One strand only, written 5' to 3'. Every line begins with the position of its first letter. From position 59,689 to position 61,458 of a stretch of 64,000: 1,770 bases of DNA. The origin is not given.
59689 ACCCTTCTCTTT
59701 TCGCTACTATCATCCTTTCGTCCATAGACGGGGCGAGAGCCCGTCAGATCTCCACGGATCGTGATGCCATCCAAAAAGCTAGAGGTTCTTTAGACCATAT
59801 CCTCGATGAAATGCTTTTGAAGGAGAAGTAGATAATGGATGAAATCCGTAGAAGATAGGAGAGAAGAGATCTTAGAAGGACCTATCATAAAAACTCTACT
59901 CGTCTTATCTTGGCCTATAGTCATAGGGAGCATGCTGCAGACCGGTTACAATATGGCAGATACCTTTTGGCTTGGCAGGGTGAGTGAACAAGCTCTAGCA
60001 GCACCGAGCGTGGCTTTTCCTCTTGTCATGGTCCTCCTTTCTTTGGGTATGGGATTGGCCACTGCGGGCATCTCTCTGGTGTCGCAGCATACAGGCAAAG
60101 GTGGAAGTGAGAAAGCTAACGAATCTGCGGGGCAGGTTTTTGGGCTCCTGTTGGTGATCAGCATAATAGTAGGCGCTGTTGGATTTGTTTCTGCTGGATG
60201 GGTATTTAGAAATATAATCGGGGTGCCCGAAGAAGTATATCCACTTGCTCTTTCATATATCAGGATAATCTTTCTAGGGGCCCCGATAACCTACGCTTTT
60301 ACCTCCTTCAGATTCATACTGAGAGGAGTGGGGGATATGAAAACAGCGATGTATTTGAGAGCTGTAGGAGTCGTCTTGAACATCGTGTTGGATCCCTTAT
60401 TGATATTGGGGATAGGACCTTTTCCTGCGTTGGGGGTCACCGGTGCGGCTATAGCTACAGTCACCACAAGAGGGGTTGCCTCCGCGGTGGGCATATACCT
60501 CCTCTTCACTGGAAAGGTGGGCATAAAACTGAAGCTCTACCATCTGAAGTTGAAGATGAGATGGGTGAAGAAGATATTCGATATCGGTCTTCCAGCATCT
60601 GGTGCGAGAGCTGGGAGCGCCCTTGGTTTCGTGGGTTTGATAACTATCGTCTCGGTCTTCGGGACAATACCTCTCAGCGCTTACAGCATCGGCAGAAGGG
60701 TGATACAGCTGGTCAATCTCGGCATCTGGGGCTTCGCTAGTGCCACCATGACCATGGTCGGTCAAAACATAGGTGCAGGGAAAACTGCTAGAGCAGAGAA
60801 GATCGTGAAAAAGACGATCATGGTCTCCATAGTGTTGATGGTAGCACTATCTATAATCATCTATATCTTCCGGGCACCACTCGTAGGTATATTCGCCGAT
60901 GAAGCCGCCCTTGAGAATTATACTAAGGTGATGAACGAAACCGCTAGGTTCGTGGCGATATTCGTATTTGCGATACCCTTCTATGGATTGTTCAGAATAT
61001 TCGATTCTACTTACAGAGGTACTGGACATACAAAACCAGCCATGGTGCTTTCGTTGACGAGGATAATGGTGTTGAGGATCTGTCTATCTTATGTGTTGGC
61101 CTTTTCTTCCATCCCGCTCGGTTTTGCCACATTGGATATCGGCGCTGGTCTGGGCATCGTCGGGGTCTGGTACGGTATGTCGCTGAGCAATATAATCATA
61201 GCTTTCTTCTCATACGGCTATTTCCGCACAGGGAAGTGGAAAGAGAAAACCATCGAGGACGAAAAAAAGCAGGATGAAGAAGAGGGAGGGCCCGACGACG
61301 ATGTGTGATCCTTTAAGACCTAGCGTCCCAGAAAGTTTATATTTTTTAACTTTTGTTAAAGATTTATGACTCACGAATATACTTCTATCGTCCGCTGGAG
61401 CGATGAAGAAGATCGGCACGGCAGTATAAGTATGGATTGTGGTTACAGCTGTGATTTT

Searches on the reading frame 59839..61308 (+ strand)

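Call 65: search_protein_families(library=pfam, proteins=[window:59839-61308:+], max_evalue=0.00001)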
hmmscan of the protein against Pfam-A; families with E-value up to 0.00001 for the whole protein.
window:59839-61308:+ (489 aa): 1 family
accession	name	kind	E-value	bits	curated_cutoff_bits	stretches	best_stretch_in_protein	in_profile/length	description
PF01554.23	MatE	-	5.6e-60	202.1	24.9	2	26-187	1-161/161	MatE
